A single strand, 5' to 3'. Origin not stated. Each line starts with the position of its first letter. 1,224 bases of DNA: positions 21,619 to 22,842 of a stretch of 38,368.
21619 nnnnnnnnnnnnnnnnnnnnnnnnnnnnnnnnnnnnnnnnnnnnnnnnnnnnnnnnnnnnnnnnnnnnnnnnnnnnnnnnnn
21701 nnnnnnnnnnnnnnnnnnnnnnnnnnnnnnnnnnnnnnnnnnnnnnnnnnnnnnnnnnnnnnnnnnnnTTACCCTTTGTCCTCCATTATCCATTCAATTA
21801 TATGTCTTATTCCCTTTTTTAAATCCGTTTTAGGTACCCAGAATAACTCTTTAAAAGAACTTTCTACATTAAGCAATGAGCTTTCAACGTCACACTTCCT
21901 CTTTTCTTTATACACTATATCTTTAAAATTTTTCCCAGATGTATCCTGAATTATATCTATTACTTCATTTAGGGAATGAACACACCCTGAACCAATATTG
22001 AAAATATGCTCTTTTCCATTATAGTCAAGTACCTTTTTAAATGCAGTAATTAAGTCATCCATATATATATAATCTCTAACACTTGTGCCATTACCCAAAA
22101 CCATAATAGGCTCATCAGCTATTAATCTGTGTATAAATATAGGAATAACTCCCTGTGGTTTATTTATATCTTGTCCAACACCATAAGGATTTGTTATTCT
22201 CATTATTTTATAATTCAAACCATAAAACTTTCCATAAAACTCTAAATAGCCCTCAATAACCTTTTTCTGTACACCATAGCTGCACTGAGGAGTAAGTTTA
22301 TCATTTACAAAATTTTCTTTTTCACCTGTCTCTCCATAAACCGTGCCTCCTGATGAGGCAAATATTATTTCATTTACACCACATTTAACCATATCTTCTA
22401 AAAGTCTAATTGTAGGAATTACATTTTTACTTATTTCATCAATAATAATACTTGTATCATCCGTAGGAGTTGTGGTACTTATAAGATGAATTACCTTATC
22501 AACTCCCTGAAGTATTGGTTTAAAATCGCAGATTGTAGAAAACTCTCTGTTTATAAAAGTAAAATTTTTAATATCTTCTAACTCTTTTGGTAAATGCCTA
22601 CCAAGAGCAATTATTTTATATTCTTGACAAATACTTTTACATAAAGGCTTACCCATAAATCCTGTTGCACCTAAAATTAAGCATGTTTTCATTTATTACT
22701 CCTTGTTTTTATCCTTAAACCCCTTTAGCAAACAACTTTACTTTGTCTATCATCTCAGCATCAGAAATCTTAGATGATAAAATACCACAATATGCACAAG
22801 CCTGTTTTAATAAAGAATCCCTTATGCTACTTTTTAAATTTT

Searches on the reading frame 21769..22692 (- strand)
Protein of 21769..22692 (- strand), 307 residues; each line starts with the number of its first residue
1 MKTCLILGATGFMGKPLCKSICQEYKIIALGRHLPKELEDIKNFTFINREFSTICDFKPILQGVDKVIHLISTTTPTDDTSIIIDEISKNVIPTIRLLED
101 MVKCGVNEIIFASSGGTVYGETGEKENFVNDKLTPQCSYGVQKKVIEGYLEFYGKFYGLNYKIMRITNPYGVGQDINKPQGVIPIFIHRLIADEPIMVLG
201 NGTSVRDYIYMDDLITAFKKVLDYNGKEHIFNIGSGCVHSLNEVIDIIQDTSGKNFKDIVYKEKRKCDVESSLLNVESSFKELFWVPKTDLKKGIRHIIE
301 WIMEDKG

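Call 6: search_protein_families(library=pfam, proteins=[window:21769-22692:-], max_evalue=0.01)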
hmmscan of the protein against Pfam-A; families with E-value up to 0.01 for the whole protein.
window:21769-22692:- (307 aa): 4 families
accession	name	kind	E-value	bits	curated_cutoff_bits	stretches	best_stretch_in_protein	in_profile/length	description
PF01370.27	Epimerase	-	1.5e-39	136.2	20.9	1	5-234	2-240/240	NAD dependent epimerase/dehydratase family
PF16363.11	GDP_Man_Dehyd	-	1.1e-24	88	27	1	5-297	1-331/332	GDP-mannose 4,6 dehydratase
PF01073.25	3Beta_HSD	-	6.6e-08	32.3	22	1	5-129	1-130/280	3-beta hydroxysteroid dehydrogenase/isomerase family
PF13460.12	NAD_binding_10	-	6.6e-07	29.8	27.2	1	8-165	1-142/184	NAD(P)H-binding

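Call 7: search_protein_families(library=ncbifam, proteins=[window:21769-22692:-], max_evalue=0.01)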
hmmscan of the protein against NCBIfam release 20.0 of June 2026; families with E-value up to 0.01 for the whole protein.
window:21769-22692:- (307 aa): 24 families
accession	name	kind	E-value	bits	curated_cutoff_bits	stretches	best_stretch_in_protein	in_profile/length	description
TIGR01181.1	dTDP_gluc_dehyt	equivalog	2.3e-36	125.5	365.1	1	4-305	2-314/321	dTDP-glucose 4,6-dehydratase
TIGR01179.1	galE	equivalog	1.4e-32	112.8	262.3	1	4-303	2-326/332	UDP-glucose 4-epimerase GalE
NF011728.1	PRK15181.1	equivalog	6.3e-22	78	760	1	39-304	66-339/348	Vi polysaccharide biosynthesis UDP-N-acetylglucosaminuronic acid C-4 epimerase TviC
NF007956.0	PRK10675.1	subfamily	5e-17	62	394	1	62-301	72-328/338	UDP-glucose 4-epimerase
TIGR02197.1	heptose_epim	equivalog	7.4e-17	61.5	274.6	1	5-303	2-314/316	ADP-glyceromanno-heptose 6-epimerase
TIGR04180.1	EDH_00030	hypoth_equivalog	4.1e-15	55.6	475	1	44-269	51-272/297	NAD-dependent 4,6-dehydratase LegB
NF047922.1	GDPFucSynFcl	equivalog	9.9e-15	54.8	500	1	138-305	133-304/308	GDP-L-fucose synthase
NF008872.0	PRK11908.1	equivalog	1.5e-14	53.8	294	1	1-302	1-335/349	bifunctional UDP-4-keto-pentose/UDP-xylose synthase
NF007582.0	PRK10217.1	equivalog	1.4e-12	47.4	698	1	115-304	134-333/355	dTDP-glucose 4,6-dehydratase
NF007490.0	PRK10084.1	subfamily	5.2e-11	42.1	649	1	134-305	162-337/361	dTDP-glucose 4,6-dehydratase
NF047837.1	UDPAcbARedWbcJ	equivalog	3.6e-07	29.4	500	1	5-229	4-191/372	UDP-2-acetamido-2,6-beta-L-arabino-hexul-4-ose reductase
TIGR01777.1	yfcH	hypoth_equivalog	7e-07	29.1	207.35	1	5-126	2-123/292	TIGR01777 family oxidoreductase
NF041293.1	G6PDh_Azf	equivalog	1e-06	28.4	400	1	3-124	4-126/252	NAD-dependent glucose-6-phosphate dehydrogenase Azf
NF043036.1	ErythonDh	equivalog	1.4e-05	24.5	325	1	5-150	4-160/321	D-erythronate dehydrogenase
TIGR03466.1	HpnA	hypoth_equivalog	5.2e-05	22.3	367.65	1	3-121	2-120/327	hopanoid-associated sugar epimerase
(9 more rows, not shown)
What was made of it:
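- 21769..22692 (-): 307-aa second extended SDR between the polymerase and the GT-C-like gene. It is not part of the core cassette and its role is open: either a nucleotide-sugar epimerase or a second lipid-sugar epimerase. PF01370 at 1.5e-39, with GalE/RmlB-like NCBIfam hits below cut-off (calls 6, 7).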
